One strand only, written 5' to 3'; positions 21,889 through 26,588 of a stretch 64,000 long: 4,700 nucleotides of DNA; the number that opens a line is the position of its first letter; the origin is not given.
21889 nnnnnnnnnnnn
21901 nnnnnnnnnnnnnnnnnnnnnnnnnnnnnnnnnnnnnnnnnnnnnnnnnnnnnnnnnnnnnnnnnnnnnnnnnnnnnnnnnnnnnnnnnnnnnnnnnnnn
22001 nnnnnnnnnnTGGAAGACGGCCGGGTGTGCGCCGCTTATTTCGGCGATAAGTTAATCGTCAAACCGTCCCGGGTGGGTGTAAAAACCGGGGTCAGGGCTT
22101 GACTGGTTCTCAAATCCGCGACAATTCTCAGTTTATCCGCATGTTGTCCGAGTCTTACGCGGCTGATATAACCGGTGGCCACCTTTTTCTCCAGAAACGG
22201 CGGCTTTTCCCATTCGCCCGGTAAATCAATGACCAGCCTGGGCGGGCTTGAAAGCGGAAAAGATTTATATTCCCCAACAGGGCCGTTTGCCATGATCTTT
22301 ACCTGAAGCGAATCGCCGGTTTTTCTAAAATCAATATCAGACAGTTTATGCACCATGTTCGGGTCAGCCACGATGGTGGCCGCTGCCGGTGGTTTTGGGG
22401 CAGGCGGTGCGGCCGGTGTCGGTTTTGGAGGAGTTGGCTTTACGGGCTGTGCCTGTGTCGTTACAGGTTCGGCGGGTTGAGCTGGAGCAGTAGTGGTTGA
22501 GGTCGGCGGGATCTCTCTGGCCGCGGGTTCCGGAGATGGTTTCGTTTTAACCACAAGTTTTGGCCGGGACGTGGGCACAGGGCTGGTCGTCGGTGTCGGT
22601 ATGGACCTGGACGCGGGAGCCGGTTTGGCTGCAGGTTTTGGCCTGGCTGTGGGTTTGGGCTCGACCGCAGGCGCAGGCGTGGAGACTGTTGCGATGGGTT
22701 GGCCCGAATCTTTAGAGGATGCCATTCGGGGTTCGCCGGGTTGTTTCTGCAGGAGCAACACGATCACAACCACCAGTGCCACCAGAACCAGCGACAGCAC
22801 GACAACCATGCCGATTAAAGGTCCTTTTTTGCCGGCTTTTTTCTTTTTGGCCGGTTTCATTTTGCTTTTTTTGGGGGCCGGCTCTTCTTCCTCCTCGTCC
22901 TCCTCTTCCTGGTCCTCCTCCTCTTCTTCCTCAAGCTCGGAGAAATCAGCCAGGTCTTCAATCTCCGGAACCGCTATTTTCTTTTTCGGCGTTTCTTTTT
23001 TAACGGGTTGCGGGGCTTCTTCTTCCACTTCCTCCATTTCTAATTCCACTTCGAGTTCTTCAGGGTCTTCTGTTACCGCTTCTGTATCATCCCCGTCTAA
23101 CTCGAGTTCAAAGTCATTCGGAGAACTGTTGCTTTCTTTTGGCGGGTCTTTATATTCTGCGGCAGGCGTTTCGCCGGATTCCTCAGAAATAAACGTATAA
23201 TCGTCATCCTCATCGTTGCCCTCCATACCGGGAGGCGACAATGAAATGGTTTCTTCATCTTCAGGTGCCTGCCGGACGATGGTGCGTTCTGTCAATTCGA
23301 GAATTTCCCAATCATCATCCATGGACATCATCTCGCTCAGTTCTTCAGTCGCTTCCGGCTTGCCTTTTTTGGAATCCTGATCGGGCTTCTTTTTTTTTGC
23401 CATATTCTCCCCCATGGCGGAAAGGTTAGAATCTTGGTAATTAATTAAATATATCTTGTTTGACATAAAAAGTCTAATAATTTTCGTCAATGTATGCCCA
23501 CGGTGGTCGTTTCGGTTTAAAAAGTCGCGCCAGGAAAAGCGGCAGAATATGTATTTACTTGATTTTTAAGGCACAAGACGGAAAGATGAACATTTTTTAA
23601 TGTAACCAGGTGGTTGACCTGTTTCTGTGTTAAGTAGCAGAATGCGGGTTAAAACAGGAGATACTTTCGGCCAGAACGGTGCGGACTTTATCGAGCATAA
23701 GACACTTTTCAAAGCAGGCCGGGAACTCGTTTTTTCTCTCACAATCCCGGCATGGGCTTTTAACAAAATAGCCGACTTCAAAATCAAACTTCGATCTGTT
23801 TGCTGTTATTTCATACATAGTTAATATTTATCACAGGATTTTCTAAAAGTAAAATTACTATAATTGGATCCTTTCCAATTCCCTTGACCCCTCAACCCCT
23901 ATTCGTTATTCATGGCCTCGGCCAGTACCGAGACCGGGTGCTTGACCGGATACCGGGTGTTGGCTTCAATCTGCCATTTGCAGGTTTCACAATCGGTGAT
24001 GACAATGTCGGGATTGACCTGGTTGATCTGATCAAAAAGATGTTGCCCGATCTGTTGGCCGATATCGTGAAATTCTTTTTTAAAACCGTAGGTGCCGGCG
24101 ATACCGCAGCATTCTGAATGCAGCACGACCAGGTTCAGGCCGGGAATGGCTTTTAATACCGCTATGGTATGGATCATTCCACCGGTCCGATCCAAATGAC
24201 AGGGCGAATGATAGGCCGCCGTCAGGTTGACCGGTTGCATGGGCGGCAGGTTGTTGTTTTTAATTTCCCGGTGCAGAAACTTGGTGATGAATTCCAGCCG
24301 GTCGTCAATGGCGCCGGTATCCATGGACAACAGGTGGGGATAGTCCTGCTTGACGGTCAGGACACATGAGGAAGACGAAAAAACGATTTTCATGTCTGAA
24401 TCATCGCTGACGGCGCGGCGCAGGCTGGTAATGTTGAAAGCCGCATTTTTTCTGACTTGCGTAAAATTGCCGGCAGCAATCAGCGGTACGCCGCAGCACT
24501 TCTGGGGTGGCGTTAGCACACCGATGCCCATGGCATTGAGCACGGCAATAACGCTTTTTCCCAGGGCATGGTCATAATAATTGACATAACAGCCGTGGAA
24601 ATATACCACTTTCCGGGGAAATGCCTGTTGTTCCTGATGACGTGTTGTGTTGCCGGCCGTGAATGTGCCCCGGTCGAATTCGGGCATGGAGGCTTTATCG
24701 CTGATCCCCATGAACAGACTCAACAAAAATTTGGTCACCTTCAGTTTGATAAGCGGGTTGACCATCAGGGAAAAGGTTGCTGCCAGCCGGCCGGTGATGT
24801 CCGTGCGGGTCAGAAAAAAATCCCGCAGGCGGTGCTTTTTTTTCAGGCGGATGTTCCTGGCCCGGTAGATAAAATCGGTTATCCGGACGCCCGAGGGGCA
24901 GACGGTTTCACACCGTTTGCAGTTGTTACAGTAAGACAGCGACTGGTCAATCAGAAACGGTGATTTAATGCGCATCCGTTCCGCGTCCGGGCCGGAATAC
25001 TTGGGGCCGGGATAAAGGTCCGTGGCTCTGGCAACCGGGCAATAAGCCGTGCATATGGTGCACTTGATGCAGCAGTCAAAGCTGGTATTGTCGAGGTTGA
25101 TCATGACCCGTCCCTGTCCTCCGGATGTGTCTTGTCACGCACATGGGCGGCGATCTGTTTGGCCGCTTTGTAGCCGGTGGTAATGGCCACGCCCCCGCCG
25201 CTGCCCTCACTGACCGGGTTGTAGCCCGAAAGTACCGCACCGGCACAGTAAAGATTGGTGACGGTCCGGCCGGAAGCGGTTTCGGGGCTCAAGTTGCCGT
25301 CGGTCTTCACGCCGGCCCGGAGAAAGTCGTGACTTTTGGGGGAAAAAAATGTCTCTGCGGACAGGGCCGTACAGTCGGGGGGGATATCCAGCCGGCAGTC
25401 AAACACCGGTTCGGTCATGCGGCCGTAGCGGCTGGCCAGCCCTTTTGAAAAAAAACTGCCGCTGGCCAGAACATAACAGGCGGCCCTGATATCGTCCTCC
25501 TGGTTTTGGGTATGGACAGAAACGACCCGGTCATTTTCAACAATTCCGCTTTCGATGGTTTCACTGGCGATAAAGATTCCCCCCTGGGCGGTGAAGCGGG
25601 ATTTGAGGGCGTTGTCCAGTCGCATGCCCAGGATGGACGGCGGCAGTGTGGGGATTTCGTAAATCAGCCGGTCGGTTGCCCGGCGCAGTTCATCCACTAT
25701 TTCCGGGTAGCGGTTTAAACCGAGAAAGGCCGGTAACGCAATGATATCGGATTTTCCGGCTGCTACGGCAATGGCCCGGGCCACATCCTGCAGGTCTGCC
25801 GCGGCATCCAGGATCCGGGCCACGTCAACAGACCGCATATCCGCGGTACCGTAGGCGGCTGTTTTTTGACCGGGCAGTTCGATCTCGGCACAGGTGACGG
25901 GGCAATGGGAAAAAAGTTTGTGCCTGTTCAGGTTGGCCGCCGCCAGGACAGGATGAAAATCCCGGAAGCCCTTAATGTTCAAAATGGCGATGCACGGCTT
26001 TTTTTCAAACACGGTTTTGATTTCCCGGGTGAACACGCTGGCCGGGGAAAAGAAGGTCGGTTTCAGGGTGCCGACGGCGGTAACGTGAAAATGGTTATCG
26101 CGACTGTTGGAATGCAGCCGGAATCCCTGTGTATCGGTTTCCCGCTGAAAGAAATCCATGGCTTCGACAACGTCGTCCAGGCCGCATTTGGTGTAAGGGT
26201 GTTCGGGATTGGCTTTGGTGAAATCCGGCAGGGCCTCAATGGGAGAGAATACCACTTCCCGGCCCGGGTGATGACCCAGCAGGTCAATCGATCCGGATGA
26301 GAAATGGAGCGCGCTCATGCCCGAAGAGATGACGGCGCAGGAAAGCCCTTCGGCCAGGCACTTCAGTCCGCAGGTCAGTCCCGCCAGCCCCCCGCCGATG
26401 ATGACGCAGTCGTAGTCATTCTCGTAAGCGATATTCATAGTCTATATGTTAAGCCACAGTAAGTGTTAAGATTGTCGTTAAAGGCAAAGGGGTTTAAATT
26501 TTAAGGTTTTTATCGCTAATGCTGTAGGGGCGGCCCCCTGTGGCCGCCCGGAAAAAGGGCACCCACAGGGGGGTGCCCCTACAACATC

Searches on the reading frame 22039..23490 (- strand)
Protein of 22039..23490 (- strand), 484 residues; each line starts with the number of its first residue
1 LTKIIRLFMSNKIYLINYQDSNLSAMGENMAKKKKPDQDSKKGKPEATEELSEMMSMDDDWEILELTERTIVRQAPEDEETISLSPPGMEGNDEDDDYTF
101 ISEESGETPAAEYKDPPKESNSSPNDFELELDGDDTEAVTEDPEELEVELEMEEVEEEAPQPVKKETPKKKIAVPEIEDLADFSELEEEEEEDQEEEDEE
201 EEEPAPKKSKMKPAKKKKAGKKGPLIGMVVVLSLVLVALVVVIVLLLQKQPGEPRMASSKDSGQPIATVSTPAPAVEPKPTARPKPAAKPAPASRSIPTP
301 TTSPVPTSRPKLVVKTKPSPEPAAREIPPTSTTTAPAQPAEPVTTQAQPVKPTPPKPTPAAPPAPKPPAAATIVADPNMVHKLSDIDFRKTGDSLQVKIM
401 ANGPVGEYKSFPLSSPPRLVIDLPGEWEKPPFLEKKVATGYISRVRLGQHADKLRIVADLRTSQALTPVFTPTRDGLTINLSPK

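Call 85: search_protein_families(library=pfam, proteins=[window:22039-23490:-], max_evalue=0.00001)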
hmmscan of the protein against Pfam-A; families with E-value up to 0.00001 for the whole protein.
window:22039-23490:- (484 aa): 1 family
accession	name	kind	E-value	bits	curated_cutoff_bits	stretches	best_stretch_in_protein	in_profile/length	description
PF11741.13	AMIN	-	1.5e-11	44.7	20.5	1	385-479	1-99/101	AMIN domain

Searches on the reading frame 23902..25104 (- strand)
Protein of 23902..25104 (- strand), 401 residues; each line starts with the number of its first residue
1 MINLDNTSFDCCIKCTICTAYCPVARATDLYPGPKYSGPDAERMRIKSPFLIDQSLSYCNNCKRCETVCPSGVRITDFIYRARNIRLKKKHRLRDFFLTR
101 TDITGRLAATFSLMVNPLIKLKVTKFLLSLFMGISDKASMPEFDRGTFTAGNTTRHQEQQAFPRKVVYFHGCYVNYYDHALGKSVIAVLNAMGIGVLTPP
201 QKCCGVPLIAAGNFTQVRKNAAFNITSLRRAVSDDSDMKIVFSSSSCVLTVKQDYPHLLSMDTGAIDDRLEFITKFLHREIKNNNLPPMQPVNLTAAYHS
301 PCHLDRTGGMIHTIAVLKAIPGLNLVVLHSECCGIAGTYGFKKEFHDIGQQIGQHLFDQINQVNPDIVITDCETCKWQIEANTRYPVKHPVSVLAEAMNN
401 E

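Call 85: search_protein_families(library=pfam, proteins=[window:23902-25104:-], max_evalue=0.00001)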
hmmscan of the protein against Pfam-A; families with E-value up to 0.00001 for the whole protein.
window:23902-25104:- (401 aa): 4 families
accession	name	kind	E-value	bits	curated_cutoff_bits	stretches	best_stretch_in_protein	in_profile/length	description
PF02754.22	CCG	-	1.2e-25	89.9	20.6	2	297-379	2-84/85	Cysteine-rich domain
PF13183.11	Fer4_8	-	5.2e-11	43.3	27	1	10-73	3-68/68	4Fe-4S dicluster domain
PF13237.11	Fer4_10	-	5.5e-06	26.6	25.5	0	55-84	5-27/53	4Fe-4S dicluster domain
PF12838.12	Fer4_7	-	9.1e-06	26.5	27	1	12-73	2-52/52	4Fe-4S dicluster domain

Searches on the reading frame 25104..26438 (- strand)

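Call 85: search_protein_families(library=pfam, proteins=[window:25104-26438:-], max_evalue=0.00001)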
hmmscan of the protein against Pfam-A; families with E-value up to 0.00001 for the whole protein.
window:25104-26438:- (445 aa): 2 families
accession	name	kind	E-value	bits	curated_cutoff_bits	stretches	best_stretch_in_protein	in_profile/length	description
PF00890.30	FAD_binding_2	-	3.3e-56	191.7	20.4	1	10-417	1-414/414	FAD binding domain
PF01266.30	DAO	-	6.1e-08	33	27.9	0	10-54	1-46/353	FAD dependent oxidoreductase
